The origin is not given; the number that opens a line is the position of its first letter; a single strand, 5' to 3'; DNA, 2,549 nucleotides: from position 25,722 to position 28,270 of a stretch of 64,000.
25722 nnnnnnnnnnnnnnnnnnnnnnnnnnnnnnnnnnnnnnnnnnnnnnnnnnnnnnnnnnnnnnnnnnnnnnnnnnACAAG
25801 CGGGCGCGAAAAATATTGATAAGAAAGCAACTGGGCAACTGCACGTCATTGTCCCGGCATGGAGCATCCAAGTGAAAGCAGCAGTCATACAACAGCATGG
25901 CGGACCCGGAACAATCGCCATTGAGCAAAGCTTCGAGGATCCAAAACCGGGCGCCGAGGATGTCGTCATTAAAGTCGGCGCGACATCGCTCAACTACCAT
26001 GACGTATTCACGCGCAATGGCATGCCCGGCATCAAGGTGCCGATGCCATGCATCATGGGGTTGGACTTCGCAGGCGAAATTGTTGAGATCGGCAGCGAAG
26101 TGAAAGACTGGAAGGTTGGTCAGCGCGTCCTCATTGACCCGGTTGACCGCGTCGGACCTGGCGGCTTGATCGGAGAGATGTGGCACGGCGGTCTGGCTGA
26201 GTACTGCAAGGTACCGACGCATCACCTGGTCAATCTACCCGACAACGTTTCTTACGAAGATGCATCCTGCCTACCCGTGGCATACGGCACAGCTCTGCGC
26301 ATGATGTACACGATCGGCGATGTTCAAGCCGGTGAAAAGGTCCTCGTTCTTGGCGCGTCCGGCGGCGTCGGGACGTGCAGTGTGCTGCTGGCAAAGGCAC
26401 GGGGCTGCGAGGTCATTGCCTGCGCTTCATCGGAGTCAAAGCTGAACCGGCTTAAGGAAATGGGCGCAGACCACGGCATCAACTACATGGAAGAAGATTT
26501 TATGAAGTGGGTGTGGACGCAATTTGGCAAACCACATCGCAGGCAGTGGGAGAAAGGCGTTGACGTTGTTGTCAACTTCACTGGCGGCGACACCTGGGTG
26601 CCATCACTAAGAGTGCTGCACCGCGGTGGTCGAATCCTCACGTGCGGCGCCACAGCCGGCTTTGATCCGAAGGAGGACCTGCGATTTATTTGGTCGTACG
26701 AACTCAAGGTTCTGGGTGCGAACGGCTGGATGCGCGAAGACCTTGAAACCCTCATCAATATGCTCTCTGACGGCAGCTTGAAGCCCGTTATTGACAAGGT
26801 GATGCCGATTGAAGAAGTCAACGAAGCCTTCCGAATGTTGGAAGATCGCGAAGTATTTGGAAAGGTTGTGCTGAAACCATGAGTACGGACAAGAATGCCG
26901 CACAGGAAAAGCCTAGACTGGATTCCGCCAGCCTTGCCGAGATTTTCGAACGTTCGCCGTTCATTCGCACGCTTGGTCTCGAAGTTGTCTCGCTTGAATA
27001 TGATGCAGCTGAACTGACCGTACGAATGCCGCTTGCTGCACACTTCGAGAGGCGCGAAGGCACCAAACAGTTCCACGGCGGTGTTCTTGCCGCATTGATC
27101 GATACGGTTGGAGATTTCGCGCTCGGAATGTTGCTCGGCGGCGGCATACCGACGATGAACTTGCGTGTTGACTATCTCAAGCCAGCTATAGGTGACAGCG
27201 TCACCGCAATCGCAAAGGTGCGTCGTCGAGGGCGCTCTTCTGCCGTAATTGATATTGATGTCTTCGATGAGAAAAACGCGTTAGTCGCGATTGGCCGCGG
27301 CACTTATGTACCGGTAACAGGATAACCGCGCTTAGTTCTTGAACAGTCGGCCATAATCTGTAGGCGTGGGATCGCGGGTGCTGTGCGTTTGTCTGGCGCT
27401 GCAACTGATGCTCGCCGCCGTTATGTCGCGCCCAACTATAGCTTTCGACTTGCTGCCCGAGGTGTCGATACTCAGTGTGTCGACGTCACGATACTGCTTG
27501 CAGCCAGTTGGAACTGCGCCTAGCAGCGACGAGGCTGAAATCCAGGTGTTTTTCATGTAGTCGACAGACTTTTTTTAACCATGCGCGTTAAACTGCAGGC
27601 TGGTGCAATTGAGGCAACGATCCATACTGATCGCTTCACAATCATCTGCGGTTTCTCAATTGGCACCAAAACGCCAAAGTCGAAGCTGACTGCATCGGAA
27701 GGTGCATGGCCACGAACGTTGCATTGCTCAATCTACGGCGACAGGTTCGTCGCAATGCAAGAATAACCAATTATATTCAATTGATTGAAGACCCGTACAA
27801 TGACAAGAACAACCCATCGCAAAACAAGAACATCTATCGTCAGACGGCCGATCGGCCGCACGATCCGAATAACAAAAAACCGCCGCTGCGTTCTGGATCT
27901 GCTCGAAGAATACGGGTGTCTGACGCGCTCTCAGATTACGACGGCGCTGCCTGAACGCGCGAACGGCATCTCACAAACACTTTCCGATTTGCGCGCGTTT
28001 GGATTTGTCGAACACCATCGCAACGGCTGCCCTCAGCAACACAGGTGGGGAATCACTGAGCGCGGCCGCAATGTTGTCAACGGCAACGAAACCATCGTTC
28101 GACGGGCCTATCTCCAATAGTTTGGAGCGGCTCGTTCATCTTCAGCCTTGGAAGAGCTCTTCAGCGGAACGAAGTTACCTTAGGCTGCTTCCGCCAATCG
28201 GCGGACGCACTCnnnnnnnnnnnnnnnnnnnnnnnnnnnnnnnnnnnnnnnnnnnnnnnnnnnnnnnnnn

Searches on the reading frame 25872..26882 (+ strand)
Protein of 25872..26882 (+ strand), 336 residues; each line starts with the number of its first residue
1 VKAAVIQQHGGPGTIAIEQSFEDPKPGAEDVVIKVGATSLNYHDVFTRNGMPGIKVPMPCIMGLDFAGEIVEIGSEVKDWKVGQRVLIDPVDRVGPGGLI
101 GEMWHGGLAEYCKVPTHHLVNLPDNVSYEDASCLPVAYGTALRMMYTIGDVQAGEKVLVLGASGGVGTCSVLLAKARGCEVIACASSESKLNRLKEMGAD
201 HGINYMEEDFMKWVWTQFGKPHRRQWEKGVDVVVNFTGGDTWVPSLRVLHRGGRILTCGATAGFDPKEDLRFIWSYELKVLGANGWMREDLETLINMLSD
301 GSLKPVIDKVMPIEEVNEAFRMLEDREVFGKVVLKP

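Call 5: search_protein_families(library=pfam, proteins=[window:25872-26882:+])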
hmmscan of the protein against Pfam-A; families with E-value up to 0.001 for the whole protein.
window:25872-26882:+ (336 aa): 4 families
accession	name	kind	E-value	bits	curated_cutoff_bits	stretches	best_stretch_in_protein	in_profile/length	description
PF00107.32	ADH_zinc_N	-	5.1e-24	85.1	31.8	1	165-299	1-128/129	Zinc-binding dehydrogenase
PF13602.12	ADH_zinc_N_2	-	3e-22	80.4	27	1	197-334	1-134/134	Zinc-binding dehydrogenase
PF08240.17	ADH_N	-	4.5e-20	72.3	23.5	1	28-124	2-104/104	Alcohol dehydrogenase GroES-like domain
PF00106.31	adh_short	-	0.00016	21.7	26.6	1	156-239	2-87/195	short chain dehydrogenase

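Call 6: search_protein_families(library=ncbifam, proteins=[window:25872-26882:+])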
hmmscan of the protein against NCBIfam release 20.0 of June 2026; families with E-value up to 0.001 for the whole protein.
window:25872-26882:+ (336 aa): 32 families (the best 25 are shown)
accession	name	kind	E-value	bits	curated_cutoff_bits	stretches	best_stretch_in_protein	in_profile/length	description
TIGR02824.1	quinone_pig3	subfamily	2.7e-60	204.1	296.8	1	1-335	1-324/325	putative NAD(P)H quinone oxidoreductase, PIG3 family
NF010344.0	PRK13771.1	subfamily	9.3e-50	169.5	349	2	100-335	110-332/334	putative alcohol dehydrogenase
TIGR01751.1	crot-CoA-red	equivalog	2.8e-44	151.4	378.55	2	104-332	138-383/398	crotonyl-CoA carboxylase/reductase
NF041172.1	AcrlCoa_red_Thmprot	equivalog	5.4e-44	150.5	500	2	104-336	114-334/334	acryloyl-CoA reductase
TIGR02823.1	oxido_YhdH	subfamily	4.2e-35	121.1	297.25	1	27-334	25-322/324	acrylyl-CoA reductase family protein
NF003808.0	PRK05396.1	equivalog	1.1e-29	103.5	380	2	100-335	113-339/341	L-threonine 3-dehydrogenase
NF008024.0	PRK10754.1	subfamily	5.9e-28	97.8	348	1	6-270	7-250/327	NADPH:quinone reductase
NF051456.1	acrylyl_AcuI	equivalog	8.4e-28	97.1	440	1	2-334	2-322/325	acrylyl-CoA reductase (NADPH)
TIGR00692.1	tdh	equivalog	4.5e-27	95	458.35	2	101-334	112-338/340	L-threonine 3-dehydrogenase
NF041183.1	Pks2_ls1_myc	equivalog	1.1e-25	88.8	2400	1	20-334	1424-1727/2086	sulfolipid-1 biosynthesis phthioceranic/hydroxyphthioceranic acid synthase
NF047908.1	AldhRedAhr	equivalog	3.6e-22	78.7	470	1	105-335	119-334/335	NADPH-dependent aldehyde reductase Ahr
TIGR03989.1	Rxyl_3153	subfamily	1.3e-21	77.3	440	2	106-330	139-366/370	NDMA-dependent alcohol dehydrogenase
NF041097.1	keto_inos_dh_IolM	equivalog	1.7e-20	73.1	450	1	21-333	45-387/389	scyllo-inosose 3-dehydrogenase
TIGR02817.1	adh_fam_1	subfamily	1.1e-19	71.1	284.05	1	20-206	21-202/336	zinc-binding alcohol dehydrogenase family protein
NF006940.0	PRK09422.1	equivalog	2.2e-18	66.3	344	1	105-334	114-333/338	alcohol dehydrogenase AdhP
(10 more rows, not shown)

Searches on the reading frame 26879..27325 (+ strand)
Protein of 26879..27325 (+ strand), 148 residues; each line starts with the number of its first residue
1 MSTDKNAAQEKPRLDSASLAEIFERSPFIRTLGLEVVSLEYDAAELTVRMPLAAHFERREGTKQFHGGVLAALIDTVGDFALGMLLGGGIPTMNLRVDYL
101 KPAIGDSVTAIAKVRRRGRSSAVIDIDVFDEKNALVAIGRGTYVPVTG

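Call 5: search_protein_families(library=pfam, proteins=[window:26879-27325:+])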
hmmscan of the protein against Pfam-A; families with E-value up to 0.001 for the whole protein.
window:26879-27325:+ (148 aa): 3 families
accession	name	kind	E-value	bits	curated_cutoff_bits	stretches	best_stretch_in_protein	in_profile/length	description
PF03061.28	4HBT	-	5.2e-14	52.8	20.6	1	66-136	5-78/79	Thioesterase superfamily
PF13622.12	4HBT_3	-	0.00028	21.5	24.3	1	65-139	11-78/83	Acyl-CoA thioesterase N-terminal domain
PF14539.12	DUF4442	-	0.00039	21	25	1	24-139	11-126/132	Domain of unknown function (DUF4442)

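Call 6: search_protein_families(library=ncbifam, proteins=[window:26879-27325:+])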
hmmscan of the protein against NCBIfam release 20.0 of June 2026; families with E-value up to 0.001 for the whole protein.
window:26879-27325:+ (148 aa): 6 families
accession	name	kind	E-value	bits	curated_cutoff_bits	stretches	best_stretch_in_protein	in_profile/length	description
TIGR00369.1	unchar_dom_1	domain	3.8e-22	78.6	36.6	1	28-144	2-116/117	hotdog fold thioesterase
NF008675.0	PRK11688.1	equivalog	8.7e-20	71.1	107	2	91-144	101-154/156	thioesterase family protein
TIGR02286.1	PaaD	equivalog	1.1e-10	41.6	118.9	1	30-142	2-110/114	hydroxyphenylacetyl-CoA thioesterase PaaI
NF047425.1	MenI_Listeria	exception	9.6e-05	22.1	185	1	30-142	5-115/122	1,4-dihydroxy-2-naphthoyl-CoA hydrolase MenI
NF007970.0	PRK10694.1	equivalog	0.00036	20.4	162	1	65-140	29-106/133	acyl-CoA thioester hydrolase YciA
NF007607.0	PRK10254.1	equivalog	0.0009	19.3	237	0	31-135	23-125/137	proofreading thioesterase EntH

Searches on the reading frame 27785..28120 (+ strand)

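Call 5: search_protein_families(library=pfam, proteins=[window:27785-28120:+])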
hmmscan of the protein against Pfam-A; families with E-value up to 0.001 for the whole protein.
window:27785-28120:+ (111 aa): 1 family
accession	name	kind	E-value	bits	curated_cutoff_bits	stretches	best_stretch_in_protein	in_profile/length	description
PF13814.12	Replic_Relax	-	0.00017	22.2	25.3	1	37-98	1-70/191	Replication-relaxation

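Call 6: search_protein_families(library=ncbifam, proteins=[window:27785-28120:+])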
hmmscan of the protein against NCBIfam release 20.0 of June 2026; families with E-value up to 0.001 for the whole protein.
window:27785-28120:+ (111 aa): 1 family
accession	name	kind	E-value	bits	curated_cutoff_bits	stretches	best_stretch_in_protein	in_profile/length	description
NF033788.1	HTH_metalloreg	subfamily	5.6e-05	22.9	55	1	31-81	11-61/77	metalloregulator ArsR/SmtB family transcription factor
